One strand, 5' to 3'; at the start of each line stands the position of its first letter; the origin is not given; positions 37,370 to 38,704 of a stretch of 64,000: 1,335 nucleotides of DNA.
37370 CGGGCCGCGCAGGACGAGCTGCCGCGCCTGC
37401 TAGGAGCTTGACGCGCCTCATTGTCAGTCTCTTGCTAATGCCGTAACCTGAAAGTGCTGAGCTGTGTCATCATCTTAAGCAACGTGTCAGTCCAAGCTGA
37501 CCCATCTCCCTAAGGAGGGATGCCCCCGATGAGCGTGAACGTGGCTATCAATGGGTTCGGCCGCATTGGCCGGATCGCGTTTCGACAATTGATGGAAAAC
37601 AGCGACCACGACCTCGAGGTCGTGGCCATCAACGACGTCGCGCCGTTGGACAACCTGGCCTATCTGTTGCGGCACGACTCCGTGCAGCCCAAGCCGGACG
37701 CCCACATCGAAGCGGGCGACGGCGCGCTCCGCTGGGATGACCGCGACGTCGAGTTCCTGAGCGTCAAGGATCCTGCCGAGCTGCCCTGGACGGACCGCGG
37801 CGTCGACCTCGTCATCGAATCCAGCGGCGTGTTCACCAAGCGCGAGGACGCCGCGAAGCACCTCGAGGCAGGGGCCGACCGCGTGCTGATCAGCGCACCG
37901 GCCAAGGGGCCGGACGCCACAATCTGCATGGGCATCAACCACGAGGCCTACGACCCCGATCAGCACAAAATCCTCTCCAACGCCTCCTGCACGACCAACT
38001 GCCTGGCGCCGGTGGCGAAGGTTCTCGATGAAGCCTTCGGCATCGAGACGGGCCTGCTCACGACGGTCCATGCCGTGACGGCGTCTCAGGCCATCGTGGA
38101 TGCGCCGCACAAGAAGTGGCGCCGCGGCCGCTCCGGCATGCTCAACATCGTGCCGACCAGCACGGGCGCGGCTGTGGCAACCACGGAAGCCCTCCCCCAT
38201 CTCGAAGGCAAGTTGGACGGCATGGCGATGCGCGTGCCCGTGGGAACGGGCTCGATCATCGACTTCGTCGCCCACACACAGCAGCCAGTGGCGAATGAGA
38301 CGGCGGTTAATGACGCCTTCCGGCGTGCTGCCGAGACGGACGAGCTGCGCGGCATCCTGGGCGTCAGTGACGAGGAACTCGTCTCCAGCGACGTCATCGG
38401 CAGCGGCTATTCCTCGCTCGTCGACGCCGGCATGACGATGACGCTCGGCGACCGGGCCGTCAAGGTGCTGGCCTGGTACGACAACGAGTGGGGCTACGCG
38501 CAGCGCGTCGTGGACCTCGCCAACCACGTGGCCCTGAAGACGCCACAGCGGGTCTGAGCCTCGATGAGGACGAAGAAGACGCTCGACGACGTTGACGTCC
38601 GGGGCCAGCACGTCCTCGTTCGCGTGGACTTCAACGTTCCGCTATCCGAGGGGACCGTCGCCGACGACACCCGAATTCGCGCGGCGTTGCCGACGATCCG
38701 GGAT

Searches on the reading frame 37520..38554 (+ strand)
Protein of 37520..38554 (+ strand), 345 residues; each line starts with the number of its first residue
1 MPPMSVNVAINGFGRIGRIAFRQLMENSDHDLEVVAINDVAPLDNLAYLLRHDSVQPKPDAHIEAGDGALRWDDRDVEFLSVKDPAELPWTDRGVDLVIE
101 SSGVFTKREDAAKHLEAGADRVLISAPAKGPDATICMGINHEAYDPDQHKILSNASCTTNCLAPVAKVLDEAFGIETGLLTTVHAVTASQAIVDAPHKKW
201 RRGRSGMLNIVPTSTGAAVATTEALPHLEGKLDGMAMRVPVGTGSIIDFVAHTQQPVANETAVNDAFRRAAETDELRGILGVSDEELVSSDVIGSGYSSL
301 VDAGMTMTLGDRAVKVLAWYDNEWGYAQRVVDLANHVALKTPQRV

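Call 75: list_cluster_members(proteins=[L098:4453-5967:+, L098:6440-7495:-, L094:5063-6805:-, L094:2901-4697:-, L096:3247-5622:+, L095:775-2247:+, window:37520-38554:+, window:38564-39754:+, L009:3017-4222:+, L011:2221-3105:+])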
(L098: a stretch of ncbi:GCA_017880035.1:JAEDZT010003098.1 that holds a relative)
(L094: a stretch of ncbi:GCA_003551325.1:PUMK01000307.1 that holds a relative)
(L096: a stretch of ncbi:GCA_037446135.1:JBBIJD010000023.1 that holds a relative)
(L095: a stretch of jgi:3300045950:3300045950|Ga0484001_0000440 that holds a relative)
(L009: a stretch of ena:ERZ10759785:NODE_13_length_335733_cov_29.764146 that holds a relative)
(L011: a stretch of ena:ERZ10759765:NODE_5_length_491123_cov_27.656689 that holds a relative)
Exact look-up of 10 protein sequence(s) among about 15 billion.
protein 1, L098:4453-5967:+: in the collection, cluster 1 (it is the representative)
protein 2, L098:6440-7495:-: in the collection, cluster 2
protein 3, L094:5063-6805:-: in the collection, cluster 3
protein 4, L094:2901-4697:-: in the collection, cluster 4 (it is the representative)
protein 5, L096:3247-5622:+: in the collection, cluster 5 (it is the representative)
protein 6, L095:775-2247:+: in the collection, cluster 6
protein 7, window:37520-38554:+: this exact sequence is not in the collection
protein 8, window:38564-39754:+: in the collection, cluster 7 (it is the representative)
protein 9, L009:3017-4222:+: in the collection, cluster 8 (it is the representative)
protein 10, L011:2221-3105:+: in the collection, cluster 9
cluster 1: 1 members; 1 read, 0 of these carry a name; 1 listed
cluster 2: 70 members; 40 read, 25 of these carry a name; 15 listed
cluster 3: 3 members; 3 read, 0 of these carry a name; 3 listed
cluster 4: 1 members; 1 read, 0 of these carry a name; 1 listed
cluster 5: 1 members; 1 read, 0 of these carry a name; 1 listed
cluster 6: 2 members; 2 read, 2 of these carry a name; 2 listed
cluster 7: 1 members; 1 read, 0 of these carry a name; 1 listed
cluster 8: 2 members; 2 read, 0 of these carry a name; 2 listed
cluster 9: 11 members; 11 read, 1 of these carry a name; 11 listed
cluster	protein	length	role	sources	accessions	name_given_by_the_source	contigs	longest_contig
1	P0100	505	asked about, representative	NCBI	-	-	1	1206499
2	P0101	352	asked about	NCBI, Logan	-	-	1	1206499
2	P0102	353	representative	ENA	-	-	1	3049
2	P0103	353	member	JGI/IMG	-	endoglucanase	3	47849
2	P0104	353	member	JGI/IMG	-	endoglucanase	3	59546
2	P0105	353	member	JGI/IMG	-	endoglucanase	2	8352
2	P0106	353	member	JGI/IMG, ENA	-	endoglucanase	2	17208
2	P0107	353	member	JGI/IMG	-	endoglucanase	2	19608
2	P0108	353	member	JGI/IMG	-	endoglucanase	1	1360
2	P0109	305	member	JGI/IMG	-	putative aminopeptidase FrvX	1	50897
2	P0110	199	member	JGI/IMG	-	endoglucanase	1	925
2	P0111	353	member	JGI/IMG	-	putative aminopeptidase FrvX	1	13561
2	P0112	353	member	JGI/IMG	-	putative aminopeptidase FrvX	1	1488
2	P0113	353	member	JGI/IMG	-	endoglucanase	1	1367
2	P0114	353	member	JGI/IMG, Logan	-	endoglucanase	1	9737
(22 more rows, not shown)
